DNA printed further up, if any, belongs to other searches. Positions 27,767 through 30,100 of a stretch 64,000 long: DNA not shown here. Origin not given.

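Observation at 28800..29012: Ala/Pro/Gln-rich low-complexity linker inside LpoA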

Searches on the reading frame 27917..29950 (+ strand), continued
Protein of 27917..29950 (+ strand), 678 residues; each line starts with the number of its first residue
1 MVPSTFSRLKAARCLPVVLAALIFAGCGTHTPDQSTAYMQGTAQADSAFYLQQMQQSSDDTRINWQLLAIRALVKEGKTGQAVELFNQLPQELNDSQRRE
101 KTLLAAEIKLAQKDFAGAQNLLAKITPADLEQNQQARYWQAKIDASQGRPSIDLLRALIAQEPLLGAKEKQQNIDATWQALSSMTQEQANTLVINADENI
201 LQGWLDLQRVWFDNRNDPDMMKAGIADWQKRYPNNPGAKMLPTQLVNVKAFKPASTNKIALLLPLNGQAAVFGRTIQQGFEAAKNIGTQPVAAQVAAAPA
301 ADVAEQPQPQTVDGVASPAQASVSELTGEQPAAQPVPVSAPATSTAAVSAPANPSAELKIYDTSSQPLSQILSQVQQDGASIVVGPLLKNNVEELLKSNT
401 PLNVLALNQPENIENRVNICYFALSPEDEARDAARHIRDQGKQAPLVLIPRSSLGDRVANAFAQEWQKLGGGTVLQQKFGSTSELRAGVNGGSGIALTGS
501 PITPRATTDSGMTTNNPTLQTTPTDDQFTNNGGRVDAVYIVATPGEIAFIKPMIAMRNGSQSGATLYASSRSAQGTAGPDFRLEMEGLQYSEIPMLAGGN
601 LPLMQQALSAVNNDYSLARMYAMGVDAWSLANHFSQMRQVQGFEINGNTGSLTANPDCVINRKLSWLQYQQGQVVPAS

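Call 16: find_homologous_proteins(query=window:27917-29950:+, max_evalue=1e-20)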
Query window:27917-29950:+ (678 aa): 4287 proteins with E <= 1e-20 among 8000 candidates; the best 120 are listed.
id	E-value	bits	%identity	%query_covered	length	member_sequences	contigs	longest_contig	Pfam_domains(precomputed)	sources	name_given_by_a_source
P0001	0.0e+0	1478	99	100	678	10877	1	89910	PF04348.20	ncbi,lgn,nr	ncbi:penicillin-binding protein activator [Escherichia coli]|nr:penicillin-binding protein activator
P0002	0.0e+0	1408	94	100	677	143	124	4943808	PF04348.20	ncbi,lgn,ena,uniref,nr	ncbi:penicillin-binding protein activator LpoA [Escherichia albertii]|uniref:penicillin-binding prot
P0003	0.0e+0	1398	96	100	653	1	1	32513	PF04348.20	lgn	-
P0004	0.0e+0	1396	96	100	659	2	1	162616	PF04348.20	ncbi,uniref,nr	ncbi:penicillin-binding protein activator [Escherichia coli]|uniref:penicillin-binding protein activ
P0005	0.0e+0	1387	93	100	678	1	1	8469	PF04348.20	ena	-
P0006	0.0e+0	1385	95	100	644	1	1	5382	PF25058.2,PF04348.20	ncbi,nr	ncbi:MAG: penicillin-binding protein activator [Escherichia coli]|nr:penicillin-binding protein acti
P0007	0.0e+0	1376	94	100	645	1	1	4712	PF25058.2,PF04348.20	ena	-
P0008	0.0e+0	1371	94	100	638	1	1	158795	PF04348.20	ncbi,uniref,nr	ncbi:penicillin-binding protein activator [Escherichia coli]|uniref:penicillin-binding protein activ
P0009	0.0e+0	1357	94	100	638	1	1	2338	PF04348.20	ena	-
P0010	0.0e+0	1355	93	100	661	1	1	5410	PF04348.20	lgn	-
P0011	0.0e+0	1350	94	100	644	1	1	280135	PF04348.20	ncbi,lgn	ncbi:penicillin-binding protein activator [Escherichia coli]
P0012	0.0e+0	1296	99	45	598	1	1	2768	PF04348.20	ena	-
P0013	0.0e+0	1294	99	50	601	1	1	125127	PF04348.20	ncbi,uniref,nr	ncbi:penicillin-binding protein activator [Escherichia coli]|uniref:penicillin-binding protein activ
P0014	0.0e+0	1274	86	100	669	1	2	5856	PF04348.20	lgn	-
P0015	0.0e+0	1264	99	59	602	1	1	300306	PF04348.20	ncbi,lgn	ncbi:penicillin-binding protein activator [Escherichia coli]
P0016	0.0e+0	1224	82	100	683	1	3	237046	PF04348.20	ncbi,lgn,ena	ncbi:TPA: penicillin-binding protein activator [Citrobacter pasteurii]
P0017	0.0e+0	1223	81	100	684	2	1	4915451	PF04348.20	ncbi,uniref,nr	ncbi:penicillin-binding protein activator [Citrobacter enshiensis]|uniref:penicillin-binding protein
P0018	0.0e+0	1222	82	100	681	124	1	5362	PF04348.20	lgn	-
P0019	0.0e+0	1221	82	100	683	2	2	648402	PF04348.20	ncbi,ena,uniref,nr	ncbi:penicillin-binding protein activator [Citrobacter sp. Cu233]|uniref:penicillin-binding protein 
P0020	0.0e+0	1221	82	100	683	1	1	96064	PF04348.20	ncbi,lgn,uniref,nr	ncbi:penicillin-binding protein activator [Citrobacter sp. Igbk 14]|uniref:penicillin-binding protei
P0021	0.0e+0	1219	82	100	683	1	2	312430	PF04348.20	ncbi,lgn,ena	-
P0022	0.0e+0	1218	82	100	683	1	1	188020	PF04348.20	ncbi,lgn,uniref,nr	ncbi:penicillin-binding protein activator [Citrobacter sp. Igbk 16]|uniref:penicillin-binding protei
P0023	0.0e+0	1218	82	100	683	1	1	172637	PF04348.20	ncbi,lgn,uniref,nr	ncbi:penicillin-binding protein activator [Citrobacter sp. Igbk 17]|uniref:penicillin-binding protei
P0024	0.0e+0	1218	81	100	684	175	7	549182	PF04348.20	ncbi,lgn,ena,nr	ncbi:TPA: penicillin-binding protein activator [Citrobacter freundii]|nr:penicillin-binding protein 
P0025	0.0e+0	1217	81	100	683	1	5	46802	PF04348.20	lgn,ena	-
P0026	0.0e+0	1217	81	100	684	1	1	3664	PF04348.20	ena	-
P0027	0.0e+0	1216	82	100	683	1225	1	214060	PF04348.20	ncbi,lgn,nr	ncbi:penicillin-binding protein activator [Citrobacter braakii]|nr:penicillin-binding protein activa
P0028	0.0e+0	1215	82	100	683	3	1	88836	PF04348.20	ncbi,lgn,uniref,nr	ncbi:penicillin-binding protein activator [Citrobacter sp. Awk 2]|uniref:penicillin-binding protein 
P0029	0.0e+0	1215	82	100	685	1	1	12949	PF04348.20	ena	-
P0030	0.0e+0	1215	81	100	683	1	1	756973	PF04348.20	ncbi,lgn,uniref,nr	ncbi:penicillin-binding protein activator [Citrobacter sp. FDAARGOS_156]|uniref:penicillin-binding p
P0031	0.0e+0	1214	82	100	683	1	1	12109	PF04348.20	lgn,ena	-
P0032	0.0e+0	1214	82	100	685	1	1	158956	PF04348.20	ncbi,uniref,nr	ncbi:penicillin-binding protein activator [Citrobacter sp. wls619]|uniref:penicillin-binding protein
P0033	0.0e+0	1214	81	100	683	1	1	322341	PF04348.20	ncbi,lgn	-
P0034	0.0e+0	1212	81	100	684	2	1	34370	PF04348.20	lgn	-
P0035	0.0e+0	1212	82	100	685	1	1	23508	PF04348.20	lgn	-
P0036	0.0e+0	1211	82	100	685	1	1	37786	PF04348.20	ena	-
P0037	0.0e+0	1211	81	100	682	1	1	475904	PF04348.20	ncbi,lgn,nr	ncbi:penicillin-binding protein activator [Salmonella enterica subsp. enterica serovar Toulon]|nr:pe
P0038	0.0e+0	1210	82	100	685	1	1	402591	PF04348.20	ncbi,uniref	ncbi:penicillin-binding protein activator [Citrobacter youngae]|uniref:penicillin-binding protein ac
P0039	0.0e+0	1210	81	100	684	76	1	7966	PF13458.13,PF04348.20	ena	-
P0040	0.0e+0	1210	81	100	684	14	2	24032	PF04348.20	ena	-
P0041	0.0e+0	1209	81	100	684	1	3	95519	PF04348.20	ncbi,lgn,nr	ncbi:penicillin-binding protein activator [Citrobacter freundii]|nr:penicillin-binding protein activ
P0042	0.0e+0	1207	81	100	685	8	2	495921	PF04348.20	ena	-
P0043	0.0e+0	1207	81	100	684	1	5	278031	PF14559.13,PF04348.20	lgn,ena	-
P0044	0.0e+0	1206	82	100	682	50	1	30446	PF04348.20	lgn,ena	-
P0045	0.0e+0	1205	81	100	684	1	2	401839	PF14559.13,PF04348.20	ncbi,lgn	ncbi:TPA: penicillin-binding protein activator [Citrobacter murliniae]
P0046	0.0e+0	1205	76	100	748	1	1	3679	PF04348.20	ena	-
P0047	0.0e+0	1203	81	100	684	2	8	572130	PF04348.20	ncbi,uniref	ncbi:MAG: penicillin-binding protein activator [Citrobacter sp.]|uniref:penicillin-binding protein a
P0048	0.0e+0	1203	81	100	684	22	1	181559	PF14559.13,PF04348.20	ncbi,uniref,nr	ncbi:penicillin-binding protein activator [Citrobacter sp. Cm046]|uniref:penicillin-binding protein 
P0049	0.0e+0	1203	81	100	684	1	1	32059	PF14559.13,PF04348.20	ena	-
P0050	0.0e+0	1202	80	100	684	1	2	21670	PF14559.13,PF04348.20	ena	-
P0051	0.0e+0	1201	81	100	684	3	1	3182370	PF04348.20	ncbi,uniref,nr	ncbi:penicillin-binding protein activator [Citrobacter sp. Marseille-Q6884]|uniref:penicillin-bindin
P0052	0.0e+0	1193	81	100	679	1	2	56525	PF04348.20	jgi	jgi:outer membrane PBP1 activator LpoA protein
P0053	0.0e+0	1193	80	100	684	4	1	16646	PF04348.20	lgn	-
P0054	0.0e+0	1192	80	100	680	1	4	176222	PF04348.20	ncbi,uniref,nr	ncbi:penicillin-binding protein activator [Citrobacter amalonaticus]|uniref:Penicillin-binding prote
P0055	0.0e+0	1191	80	100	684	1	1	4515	PF04348.20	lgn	-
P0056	0.0e+0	1190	80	100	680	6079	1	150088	PF13458.13,PF04348.20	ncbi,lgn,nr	ncbi:penicillin-binding protein activator [Salmonella enterica]|nr:penicillin-binding protein activa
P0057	0.0e+0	1188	79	100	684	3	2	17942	PF04348.20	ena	-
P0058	0.0e+0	1184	79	100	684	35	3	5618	PF04348.20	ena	-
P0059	0.0e+0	1184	80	100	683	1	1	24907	PF04348.20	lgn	-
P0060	0.0e+0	1180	80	100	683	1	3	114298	PF04348.20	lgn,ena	-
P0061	0.0e+0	1172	79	100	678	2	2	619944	PF04348.20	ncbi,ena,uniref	ncbi:penicillin-binding protein activator [Citrobacter amalonaticus]|uniref:penicillin-binding prote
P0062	0.0e+0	1168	79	100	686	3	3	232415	PF04348.20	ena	-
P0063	0.0e+0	1151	77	100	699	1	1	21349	PF04348.20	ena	-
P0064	0.0e+0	1120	77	100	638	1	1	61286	PF04348.20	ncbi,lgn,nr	ncbi:penicillin-binding protein activator [Salmonella enterica]|nr:penicillin-binding protein activa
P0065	0.0e+0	1116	75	100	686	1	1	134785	PF04348.20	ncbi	ncbi:TPA: penicillin-binding protein activator [Citrobacter freundii]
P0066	0.0e+0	1109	74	100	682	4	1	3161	PF04348.20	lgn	-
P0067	0.0e+0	1105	81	92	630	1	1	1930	PF04348.20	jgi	jgi:hypothetical protein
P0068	0.0e+0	1100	71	100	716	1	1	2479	PF04348.20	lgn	-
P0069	0.0e+0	1098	81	92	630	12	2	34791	PF04348.20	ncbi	ncbi:MAG: penicillin-binding protein activator, partial [Citrobacter sp.]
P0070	0.0e+0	1092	71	100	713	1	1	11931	PF04348.20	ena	-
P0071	0.0e+0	1088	72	100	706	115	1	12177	PF04348.20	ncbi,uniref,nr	ncbi:penicillin-binding protein activator [Pseudescherichia sp.]|uniref:penicillin-binding protein a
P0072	0.0e+0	1086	70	100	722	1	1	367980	PF04348.20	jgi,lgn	jgi:outer membrane PBP1 activator LpoA protein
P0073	0.0e+0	1084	73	100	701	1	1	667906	PF04348.20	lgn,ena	-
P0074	0.0e+0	1084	70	100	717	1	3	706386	PF04348.20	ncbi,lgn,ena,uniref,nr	ncbi:penicillin-binding protein activator [Enterobacter sichuanensis]|uniref:penicillin-binding prot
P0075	0.0e+0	1081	82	47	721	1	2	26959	PF04348.20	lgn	-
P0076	0.0e+0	1080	70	100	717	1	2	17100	PF04348.20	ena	-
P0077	0.0e+0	1080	70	100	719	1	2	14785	PF04348.20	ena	-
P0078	0.0e+0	1079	71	100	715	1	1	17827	PF04348.20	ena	-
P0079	0.0e+0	1079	82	47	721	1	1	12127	PF04348.20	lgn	-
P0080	0.0e+0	1079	81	49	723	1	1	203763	PF04348.20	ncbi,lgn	ncbi:TPA: penicillin-binding protein activator [Enterobacter sichuanensis]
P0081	0.0e+0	1079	70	100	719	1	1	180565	PF04348.20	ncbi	ncbi:penicillin-binding protein activator [Enterobacter cloacae]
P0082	0.0e+0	1079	71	100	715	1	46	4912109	PF04348.20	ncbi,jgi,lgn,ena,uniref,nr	ncbi:penicillin-binding protein activator [Enterobacter cloacae]|uniref:penicillin-binding protein a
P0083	0.0e+0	1079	82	48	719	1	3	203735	PF04348.20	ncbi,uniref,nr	ncbi:penicillin-binding protein activator [Lelliottia sp. V106_10]|uniref:penicillin-binding protein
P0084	0.0e+0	1079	70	100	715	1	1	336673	PF04348.20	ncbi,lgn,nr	ncbi:TPA: penicillin-binding protein activator [Enterobacter cloacae subsp. cloacae]|nr:penicillin-b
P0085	0.0e+0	1078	70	100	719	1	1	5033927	PF04348.20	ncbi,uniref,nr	ncbi:penicillin-binding protein activator [Enterobacter cloacae]|uniref:penicillin-binding protein a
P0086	0.0e+0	1078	70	100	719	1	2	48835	PF04348.20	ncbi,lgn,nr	ncbi:TPA: penicillin-binding protein activator [Enterobacter cloacae subsp. cloacae]|nr:penicillin-b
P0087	0.0e+0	1078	70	100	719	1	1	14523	PF04348.20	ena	-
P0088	0.0e+0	1078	70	100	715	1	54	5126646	PF04348.20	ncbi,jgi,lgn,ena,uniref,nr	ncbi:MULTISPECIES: penicillin-binding protein activator [Enterobacter]|jgi:outer membrane PBP1 activ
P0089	0.0e+0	1078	70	100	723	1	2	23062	PF04348.20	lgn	-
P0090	0.0e+0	1077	71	100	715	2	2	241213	PF04348.20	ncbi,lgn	-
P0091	0.0e+0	1077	69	100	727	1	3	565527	PF04348.20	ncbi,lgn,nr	ncbi:TPA: penicillin-binding protein activator [Enterobacter cloacae]|nr:protein YraM [Enterobacter 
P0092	0.0e+0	1077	71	100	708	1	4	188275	PF04348.20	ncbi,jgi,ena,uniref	ncbi:penicillin-binding protein activator [Enterobacter sichuanensis]|uniref:penicillin-binding prot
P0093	0.0e+0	1077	71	100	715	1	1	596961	PF04348.20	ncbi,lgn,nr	ncbi:TPA: penicillin-binding protein activator [Enterobacter cloacae]|nr:penicillin-binding protein 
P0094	0.0e+0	1077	81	49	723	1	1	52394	PF04348.20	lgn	-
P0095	0.0e+0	1077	81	49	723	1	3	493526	PF04348.20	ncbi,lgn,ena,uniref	ncbi:penicillin-binding protein activator [Enterobacter sichuanensis]|uniref:penicillin-binding prot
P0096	0.0e+0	1077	70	100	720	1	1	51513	PF04348.20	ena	-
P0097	0.0e+0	1077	80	49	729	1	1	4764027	PF04348.20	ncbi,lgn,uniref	ncbi:penicillin-binding protein activator [Enterobacter sichuanensis]|uniref:penicillin-binding prot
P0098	0.0e+0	1077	72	100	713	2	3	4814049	PF04348.20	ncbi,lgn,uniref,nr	ncbi:penicillin-binding protein activator [[Enterobacter] lignolyticus]|uniref:Penicillin-binding pr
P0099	0.0e+0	1077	81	49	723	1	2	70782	PF04348.20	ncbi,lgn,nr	ncbi:penicillin-binding protein activator [Enterobacter cloacae]|nr:penicillin-binding protein activ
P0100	0.0e+0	1077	81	49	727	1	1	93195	PF04348.20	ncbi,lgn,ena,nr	ncbi:TPA: penicillin-binding protein activator [Enterobacter sichuanensis]|nr:penicillin-binding pro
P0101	0.0e+0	1077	70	100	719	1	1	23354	PF04348.20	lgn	-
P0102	0.0e+0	1077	70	100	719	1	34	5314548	PF04348.20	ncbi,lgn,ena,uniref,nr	ncbi:TPA: penicillin-binding protein activator [Enterobacter cloacae]|uniref:Penicillin-binding prot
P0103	0.0e+0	1077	71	100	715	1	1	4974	PF04348.20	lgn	-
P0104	0.0e+0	1077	81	49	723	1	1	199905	PF04348.20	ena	-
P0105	0.0e+0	1077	71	100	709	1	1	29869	PF04348.20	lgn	-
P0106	0.0e+0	1077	70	100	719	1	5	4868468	PF04348.20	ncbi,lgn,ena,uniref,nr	ncbi:TPA: penicillin-binding protein activator [Enterobacter cloacae]|uniref:penicillin-binding prot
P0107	0.0e+0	1076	70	100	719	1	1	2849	PF04348.20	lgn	-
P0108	0.0e+0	1076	74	100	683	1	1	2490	PF04348.20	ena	-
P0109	0.0e+0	1076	81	49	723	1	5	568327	PF04348.20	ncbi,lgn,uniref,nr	ncbi:penicillin-binding protein activator [Enterobacter sichuanensis]|uniref:penicillin-binding prot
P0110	0.0e+0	1076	70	100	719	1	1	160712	PF04348.20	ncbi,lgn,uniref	ncbi:penicillin-binding protein activator [Enterobacter cloacae]|uniref:penicillin-binding protein a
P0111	0.0e+0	1076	71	100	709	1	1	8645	PF04348.20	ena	-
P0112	0.0e+0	1076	69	100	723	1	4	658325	PF04348.20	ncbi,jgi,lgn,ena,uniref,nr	ncbi:penicillin-binding protein activator [Enterobacter cloacae]|jgi:outer membrane PBP1 activator L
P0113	0.0e+0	1076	70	100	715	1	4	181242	PF04348.20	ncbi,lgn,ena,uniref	ncbi:penicillin-binding protein activator [Enterobacter cloacae]|uniref:penicillin-binding protein a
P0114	0.0e+0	1076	67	100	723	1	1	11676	PF04348.20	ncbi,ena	-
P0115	0.0e+0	1076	71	100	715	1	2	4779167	PF04348.20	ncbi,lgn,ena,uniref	ncbi:penicillin-binding protein activator [Enterobacter cloacae]|uniref:penicillin-binding protein a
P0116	0.0e+0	1076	70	100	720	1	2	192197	PF04348.20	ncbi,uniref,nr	ncbi:penicillin-binding protein activator [Lelliottia sp. V89_10]|uniref:penicillin-binding protein 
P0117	0.0e+0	1076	70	100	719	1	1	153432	PF04348.20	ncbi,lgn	ncbi:TPA: penicillin-binding protein activator [Enterobacter cloacae]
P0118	0.0e+0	1076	70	100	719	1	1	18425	PF04348.20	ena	-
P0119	0.0e+0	1076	71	100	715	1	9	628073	PF04348.20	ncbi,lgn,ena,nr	ncbi:MAG: penicillin-binding protein activator [Enterobacter cloacae]|nr:penicillin-binding protein 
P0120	0.0e+0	1076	70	100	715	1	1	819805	PF04348.20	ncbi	ncbi:penicillin-binding protein activator [Enterobacter cloacae]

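Call 41: search_protein_representatives(protein=window:27917-29950:+)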
Query: 678 residues. Proteins with E-value up to 0.001 (for the whole library): 3779; up to 1e-10: 2942; up to 1e-30: 739. The best 150 are listed.
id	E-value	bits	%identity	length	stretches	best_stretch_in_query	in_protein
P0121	6.4e-257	870.4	64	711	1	1-677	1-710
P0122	2.5e-234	795.8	58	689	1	2-678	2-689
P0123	3.3e-231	785.5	97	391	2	1-236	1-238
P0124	1.1e-207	707.7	59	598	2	349-677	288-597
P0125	4.2e-189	646.4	56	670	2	122-677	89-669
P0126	6.5e-184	629.3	51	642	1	1-677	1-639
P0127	4.8e-174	596.7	47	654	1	3-677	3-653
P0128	4.9e-170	583.4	50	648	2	336-676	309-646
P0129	3.8e-158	544.1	48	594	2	355-677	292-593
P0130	2.2e-154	531.7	45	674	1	4-677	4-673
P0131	7.8e-150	516.7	96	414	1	1-246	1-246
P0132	1.9e-148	512.1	48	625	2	135-677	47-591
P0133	1.5e-144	499.3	49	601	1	122-677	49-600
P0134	2.3e-142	492.0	43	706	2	329-678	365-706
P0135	3.4e-141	488.1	46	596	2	355-676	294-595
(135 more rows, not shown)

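Call 54: predict_structure(alignment_id=A2)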
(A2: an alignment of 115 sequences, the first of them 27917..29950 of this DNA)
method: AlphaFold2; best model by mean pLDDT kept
length: 678 residues; sequences in the alignment: 115
mean_pLDDT: 87.0   pTM: 0.81
mean pLDDT of the five models: 87.0, 86.9, 86.5, 86.0, 85.8
residues with pLDDT >= 90: 499; 70-90: 69; 50-70: 51; < 50: 59
segments of 3 or more residues with pLDDT < 50: 296-345, 510-513
pLDDT, mean of each block of 10 residues (from residue 1): 58 84 72 74 91 91 96 97 98 96 98 97 97 97 94 97 96 97 90 95 97 90 97 97 93 91 97 98 79 50 40 32 33 40 50 86 98 98 97 96 97 94 97 97 97 96 95 96 96 94 72 51 57 86 97 94 95 90 96 94 95 95 97 93 92 95 96 92
secondary structure, 60 per line:
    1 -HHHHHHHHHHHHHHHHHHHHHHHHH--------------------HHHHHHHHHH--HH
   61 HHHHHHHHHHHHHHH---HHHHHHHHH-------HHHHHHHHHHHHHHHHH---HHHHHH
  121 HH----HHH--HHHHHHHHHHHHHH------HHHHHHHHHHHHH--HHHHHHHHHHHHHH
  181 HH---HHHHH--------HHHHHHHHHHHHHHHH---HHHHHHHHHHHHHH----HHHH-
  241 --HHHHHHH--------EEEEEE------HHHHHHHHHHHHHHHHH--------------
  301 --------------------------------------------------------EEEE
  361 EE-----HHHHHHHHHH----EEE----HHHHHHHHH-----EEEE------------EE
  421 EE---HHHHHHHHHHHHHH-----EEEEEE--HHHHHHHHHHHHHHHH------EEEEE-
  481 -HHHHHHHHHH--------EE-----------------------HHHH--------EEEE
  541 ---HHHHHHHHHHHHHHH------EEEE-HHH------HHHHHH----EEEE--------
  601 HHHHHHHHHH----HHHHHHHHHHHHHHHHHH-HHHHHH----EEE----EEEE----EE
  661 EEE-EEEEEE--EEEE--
elements in order: H2-26 H47-56 H59-75 H79-87 H95-111 H115-122 H132-145 H152-164 H167-182 H186-190 H199-214 H218-231 H236-239 H243-249 E258-263 H270-286 E357-362 H368-377 E382-384 H389-397 E403-406 E419-422 H426-439 E445-450 H453-468 E475-479 H482-491 H525-528 E537-540 H544-558 E565-568 H579-584 E589-592 H601-610 H615-632 H634-639 E644-646 E651-654 E659-663 E665-670 E673-676
